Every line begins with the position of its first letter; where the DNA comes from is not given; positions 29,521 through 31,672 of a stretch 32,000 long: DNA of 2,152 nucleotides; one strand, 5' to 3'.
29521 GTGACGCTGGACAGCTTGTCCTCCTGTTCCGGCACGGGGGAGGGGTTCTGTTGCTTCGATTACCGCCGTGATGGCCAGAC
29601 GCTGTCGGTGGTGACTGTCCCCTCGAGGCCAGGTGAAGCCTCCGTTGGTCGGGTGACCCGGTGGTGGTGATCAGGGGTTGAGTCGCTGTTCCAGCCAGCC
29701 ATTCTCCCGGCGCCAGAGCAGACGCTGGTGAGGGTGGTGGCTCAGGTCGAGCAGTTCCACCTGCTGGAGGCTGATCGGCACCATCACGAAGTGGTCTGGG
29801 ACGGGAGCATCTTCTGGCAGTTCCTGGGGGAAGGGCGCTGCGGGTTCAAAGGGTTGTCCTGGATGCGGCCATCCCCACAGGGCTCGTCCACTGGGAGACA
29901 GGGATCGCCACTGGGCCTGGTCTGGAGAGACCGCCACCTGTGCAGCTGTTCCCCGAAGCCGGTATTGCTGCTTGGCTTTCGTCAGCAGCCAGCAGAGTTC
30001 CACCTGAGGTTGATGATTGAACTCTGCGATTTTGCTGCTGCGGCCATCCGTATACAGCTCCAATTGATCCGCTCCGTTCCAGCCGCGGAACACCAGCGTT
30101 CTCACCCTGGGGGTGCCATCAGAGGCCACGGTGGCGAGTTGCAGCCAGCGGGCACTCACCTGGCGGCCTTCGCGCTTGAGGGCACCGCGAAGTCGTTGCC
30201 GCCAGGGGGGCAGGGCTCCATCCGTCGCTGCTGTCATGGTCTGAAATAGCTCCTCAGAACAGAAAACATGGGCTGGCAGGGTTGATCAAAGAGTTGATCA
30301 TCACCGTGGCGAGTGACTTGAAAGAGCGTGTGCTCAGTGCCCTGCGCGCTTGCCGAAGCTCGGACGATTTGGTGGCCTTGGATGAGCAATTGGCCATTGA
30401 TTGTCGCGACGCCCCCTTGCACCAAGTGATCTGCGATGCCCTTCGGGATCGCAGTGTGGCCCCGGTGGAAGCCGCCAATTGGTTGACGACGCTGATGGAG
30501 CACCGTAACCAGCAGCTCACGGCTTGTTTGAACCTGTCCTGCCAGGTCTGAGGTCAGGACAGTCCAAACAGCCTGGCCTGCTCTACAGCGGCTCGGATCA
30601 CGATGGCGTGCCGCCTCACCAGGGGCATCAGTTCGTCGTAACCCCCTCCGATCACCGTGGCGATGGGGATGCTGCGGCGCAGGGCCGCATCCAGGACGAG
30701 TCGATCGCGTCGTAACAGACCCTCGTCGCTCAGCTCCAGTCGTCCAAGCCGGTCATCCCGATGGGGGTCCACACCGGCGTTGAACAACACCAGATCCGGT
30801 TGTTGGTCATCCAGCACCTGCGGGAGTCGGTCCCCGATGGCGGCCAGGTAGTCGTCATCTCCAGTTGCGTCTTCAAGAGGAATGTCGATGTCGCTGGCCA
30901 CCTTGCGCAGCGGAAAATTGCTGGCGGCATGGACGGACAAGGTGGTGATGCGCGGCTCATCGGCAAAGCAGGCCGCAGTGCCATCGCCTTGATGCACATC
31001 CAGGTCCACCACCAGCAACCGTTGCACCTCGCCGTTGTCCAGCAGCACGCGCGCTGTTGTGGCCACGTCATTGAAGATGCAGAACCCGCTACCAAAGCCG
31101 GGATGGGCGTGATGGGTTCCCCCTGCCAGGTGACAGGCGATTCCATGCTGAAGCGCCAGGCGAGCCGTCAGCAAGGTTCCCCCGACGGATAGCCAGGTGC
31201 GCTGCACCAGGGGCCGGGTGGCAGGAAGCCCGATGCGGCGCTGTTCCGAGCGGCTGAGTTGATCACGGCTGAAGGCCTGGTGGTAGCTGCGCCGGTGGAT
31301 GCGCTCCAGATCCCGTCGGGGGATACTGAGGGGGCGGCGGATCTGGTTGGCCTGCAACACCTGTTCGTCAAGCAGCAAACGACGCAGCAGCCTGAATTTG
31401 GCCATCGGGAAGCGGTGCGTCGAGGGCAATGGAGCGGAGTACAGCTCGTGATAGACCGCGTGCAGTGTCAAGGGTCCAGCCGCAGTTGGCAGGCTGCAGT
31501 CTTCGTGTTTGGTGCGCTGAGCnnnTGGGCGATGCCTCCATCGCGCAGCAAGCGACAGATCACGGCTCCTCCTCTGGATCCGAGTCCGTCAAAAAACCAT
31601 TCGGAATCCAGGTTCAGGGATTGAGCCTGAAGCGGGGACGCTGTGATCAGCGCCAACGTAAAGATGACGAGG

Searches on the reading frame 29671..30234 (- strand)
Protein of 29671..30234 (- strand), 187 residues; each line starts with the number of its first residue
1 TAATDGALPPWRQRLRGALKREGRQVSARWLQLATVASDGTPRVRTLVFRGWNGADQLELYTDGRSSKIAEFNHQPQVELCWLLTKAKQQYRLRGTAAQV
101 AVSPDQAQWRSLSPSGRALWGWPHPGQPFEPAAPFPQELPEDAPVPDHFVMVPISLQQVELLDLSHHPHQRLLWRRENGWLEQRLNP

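Call 87: search_protein_families(library=pfam, proteins=[window:29671-30234:-], max_evalue=0.001)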
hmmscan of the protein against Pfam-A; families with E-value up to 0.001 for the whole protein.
window:29671-30234:- (187 aa): 2 families
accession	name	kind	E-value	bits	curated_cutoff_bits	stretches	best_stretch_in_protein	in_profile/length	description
PF12766.13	Pyridox_oxase_2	-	2.4e-24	86.3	26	1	9-98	2-97/100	Pyridoxamine 5'-phosphate oxidase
PF01243.27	PNPOx_N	-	2.3e-08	34.8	28.1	1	29-109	13-85/120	Pyridoxamine 5'-phosphate oxidase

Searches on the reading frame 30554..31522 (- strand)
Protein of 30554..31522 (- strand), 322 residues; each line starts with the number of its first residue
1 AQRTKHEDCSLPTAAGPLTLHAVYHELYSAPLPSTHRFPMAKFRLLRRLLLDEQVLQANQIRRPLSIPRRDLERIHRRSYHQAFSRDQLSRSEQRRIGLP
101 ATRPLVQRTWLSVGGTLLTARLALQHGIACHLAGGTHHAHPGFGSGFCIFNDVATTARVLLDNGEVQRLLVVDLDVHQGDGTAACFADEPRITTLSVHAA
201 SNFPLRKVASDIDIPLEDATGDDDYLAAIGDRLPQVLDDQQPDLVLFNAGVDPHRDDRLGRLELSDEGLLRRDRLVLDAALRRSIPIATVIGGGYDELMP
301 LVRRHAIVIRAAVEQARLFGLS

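Call 87: search_protein_families(library=pfam, proteins=[window:30554-31522:-], max_evalue=0.001)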
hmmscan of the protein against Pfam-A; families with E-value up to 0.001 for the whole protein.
window:30554-31522:- (322 aa): 1 family
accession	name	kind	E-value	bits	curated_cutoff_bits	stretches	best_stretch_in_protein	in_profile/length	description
PF00850.24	Hist_deacetyl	-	5.9e-56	190.4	27.9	1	37-297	2-284/298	Histone deacetylase domain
